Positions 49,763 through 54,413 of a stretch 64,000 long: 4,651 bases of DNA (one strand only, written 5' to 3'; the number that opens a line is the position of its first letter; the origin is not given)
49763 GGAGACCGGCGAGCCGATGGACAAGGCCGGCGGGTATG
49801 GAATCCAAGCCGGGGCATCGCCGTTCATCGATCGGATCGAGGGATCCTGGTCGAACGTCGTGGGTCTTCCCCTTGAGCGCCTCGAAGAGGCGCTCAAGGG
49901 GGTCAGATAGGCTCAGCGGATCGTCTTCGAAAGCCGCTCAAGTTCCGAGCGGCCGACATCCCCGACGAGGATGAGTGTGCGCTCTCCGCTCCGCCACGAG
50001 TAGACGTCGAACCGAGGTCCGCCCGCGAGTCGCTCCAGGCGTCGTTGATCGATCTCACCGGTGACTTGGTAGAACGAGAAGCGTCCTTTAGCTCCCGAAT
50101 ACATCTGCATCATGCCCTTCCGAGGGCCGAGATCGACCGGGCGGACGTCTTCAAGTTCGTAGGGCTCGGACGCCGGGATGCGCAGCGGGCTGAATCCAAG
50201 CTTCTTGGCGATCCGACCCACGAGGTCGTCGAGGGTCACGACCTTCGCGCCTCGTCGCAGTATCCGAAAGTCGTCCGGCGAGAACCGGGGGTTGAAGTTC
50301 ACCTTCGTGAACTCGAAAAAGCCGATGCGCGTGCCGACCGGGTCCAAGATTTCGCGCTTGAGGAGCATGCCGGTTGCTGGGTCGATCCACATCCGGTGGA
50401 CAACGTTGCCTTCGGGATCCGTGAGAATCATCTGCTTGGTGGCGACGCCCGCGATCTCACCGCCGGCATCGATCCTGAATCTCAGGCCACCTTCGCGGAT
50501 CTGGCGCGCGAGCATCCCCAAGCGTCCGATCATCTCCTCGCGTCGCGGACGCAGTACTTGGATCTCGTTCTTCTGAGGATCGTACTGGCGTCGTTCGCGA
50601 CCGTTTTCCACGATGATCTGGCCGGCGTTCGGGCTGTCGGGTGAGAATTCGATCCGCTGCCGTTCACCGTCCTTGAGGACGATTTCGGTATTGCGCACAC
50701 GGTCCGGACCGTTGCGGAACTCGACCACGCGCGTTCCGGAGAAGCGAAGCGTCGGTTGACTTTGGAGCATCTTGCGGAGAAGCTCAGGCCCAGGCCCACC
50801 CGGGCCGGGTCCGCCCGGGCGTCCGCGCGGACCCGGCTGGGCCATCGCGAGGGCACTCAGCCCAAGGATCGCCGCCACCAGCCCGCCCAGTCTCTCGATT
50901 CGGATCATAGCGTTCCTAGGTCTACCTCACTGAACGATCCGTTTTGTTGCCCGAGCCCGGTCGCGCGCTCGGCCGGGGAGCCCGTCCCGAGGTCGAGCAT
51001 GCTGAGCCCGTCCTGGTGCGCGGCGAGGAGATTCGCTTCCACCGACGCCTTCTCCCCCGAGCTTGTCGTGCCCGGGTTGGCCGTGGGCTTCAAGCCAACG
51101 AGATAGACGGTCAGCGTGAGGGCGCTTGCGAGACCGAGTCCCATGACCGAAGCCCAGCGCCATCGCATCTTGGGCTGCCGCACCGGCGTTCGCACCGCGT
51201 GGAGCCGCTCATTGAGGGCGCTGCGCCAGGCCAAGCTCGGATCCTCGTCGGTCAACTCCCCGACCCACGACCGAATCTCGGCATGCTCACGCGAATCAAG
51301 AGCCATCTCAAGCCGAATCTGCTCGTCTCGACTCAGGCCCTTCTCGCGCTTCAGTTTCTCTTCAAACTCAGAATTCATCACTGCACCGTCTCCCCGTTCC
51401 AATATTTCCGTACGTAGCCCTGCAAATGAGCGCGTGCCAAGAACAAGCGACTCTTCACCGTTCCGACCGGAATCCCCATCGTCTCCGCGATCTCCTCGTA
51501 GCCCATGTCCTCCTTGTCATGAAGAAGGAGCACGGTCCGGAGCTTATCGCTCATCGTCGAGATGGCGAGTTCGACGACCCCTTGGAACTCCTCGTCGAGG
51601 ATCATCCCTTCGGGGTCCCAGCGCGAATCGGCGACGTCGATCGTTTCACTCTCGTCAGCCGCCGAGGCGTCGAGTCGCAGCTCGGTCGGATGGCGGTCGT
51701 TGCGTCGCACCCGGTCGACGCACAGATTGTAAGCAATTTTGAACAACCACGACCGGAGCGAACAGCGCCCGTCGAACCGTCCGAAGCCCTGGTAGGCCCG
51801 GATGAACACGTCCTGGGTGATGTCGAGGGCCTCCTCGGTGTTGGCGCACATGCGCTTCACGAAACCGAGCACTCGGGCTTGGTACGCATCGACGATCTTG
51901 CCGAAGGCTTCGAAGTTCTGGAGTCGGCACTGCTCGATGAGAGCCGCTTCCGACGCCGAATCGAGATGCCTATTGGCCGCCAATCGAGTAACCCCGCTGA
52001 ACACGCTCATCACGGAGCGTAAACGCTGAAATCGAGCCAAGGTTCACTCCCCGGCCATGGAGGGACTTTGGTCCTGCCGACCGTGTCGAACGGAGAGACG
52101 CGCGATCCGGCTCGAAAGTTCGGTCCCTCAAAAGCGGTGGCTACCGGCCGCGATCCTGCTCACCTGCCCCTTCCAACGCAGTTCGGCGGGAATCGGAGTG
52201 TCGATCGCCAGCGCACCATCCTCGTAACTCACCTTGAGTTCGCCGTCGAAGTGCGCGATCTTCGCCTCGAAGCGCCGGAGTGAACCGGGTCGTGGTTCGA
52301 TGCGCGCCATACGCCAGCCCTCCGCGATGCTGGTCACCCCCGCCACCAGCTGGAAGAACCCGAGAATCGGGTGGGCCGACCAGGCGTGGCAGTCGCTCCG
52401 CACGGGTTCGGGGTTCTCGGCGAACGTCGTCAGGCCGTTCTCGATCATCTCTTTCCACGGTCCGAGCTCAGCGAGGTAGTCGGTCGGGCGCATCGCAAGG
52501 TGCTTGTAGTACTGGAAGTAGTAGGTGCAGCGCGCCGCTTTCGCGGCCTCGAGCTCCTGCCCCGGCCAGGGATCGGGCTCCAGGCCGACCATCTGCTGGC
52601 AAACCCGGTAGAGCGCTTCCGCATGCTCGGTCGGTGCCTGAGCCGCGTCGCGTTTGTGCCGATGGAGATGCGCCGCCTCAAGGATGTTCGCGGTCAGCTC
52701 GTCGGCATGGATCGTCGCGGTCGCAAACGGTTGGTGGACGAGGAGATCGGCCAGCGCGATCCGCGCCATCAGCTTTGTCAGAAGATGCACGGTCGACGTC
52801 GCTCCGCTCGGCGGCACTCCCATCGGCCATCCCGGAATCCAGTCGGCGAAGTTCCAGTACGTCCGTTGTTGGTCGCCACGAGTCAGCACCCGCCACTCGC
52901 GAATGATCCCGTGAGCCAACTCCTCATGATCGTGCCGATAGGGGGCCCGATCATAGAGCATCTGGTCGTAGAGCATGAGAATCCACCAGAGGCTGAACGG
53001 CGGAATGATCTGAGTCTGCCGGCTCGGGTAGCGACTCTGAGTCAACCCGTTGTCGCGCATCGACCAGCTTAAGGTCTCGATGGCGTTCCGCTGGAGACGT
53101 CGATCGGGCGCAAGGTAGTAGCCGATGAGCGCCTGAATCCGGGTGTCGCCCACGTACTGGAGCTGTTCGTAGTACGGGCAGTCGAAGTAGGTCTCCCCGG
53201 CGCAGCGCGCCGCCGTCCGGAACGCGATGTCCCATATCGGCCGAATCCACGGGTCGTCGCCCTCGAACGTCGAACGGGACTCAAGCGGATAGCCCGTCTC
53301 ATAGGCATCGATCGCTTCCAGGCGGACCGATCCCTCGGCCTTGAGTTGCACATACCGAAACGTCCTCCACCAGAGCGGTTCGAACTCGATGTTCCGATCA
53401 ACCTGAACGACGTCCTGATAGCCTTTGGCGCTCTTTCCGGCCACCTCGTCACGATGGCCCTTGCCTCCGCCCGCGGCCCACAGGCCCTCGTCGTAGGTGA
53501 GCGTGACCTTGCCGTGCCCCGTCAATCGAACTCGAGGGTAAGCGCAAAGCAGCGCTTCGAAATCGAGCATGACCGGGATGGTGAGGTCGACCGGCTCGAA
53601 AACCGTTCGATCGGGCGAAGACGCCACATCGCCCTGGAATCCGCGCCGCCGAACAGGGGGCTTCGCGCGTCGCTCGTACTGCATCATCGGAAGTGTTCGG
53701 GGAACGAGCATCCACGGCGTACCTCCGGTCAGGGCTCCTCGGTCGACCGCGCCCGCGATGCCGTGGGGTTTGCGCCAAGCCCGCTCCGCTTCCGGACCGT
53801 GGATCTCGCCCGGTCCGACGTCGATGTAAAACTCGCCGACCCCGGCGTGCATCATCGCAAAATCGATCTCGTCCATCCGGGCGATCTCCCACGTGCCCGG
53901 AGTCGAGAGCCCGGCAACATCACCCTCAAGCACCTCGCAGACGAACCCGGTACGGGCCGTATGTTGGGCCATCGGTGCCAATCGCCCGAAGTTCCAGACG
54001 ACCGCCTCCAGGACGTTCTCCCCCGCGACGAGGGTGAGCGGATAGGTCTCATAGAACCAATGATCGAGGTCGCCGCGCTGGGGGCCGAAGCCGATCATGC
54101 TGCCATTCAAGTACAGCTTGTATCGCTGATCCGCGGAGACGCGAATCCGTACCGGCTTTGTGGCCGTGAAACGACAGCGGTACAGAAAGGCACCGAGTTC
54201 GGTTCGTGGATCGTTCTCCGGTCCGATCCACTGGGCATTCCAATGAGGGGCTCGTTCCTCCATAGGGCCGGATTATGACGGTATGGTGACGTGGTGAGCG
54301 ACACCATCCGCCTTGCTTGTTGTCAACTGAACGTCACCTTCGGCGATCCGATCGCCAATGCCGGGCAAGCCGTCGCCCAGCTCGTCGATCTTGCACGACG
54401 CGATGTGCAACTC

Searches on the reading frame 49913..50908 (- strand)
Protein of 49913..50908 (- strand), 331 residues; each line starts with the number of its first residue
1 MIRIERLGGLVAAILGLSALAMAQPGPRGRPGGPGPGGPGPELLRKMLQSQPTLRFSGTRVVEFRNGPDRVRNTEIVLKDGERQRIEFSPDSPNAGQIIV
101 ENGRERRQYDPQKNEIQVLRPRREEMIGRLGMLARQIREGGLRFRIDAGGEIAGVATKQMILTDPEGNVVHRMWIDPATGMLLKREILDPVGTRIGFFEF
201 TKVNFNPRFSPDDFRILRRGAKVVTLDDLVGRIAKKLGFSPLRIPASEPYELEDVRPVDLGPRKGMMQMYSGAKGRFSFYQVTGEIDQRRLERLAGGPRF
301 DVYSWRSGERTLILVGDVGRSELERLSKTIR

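Call 51: search_protein_families(library=pfam, proteins=[window:49913-50908:-], max_evalue=0.00001)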
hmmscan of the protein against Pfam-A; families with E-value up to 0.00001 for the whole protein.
window:49913-50908:- (331 aa): 1 family
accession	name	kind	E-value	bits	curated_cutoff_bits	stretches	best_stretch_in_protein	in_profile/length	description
PF03888.20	MucB_RseB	-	1e-07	32.1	22.3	1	42-214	4-174/178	MucB/RseB N-terminal domain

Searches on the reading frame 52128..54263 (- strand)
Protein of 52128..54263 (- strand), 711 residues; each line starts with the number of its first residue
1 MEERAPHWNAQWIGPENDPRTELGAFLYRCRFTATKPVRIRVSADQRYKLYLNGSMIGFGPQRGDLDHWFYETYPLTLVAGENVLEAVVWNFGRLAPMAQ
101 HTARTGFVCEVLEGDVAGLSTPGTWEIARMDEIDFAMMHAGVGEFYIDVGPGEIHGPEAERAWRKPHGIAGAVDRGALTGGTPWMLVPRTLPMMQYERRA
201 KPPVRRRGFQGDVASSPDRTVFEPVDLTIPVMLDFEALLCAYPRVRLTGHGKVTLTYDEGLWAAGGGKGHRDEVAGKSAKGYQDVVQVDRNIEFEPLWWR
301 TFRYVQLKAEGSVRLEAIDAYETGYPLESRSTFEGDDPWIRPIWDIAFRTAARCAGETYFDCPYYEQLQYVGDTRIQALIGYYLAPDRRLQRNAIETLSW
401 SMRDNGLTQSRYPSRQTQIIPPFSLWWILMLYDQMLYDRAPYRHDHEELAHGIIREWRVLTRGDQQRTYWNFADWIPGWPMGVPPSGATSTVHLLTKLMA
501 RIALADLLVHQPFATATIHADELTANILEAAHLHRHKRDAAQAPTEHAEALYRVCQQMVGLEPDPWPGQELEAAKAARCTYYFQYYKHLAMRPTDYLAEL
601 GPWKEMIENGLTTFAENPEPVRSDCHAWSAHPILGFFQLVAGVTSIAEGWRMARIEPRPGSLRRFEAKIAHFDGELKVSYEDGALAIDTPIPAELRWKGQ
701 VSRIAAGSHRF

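Call 51: search_protein_families(library=pfam, proteins=[window:52128-54263:-], max_evalue=0.00001)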
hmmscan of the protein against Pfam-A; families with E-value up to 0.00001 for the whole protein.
window:52128-54263:- (711 aa): 1 family
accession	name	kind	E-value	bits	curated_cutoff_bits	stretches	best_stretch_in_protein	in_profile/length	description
PF17389.8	Bac_rhamnosid6H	-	6.7e-11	42.5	24.5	1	330-506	3-187/339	Bacterial alpha-L-rhamnosidase 6 hairpin glycosidase domain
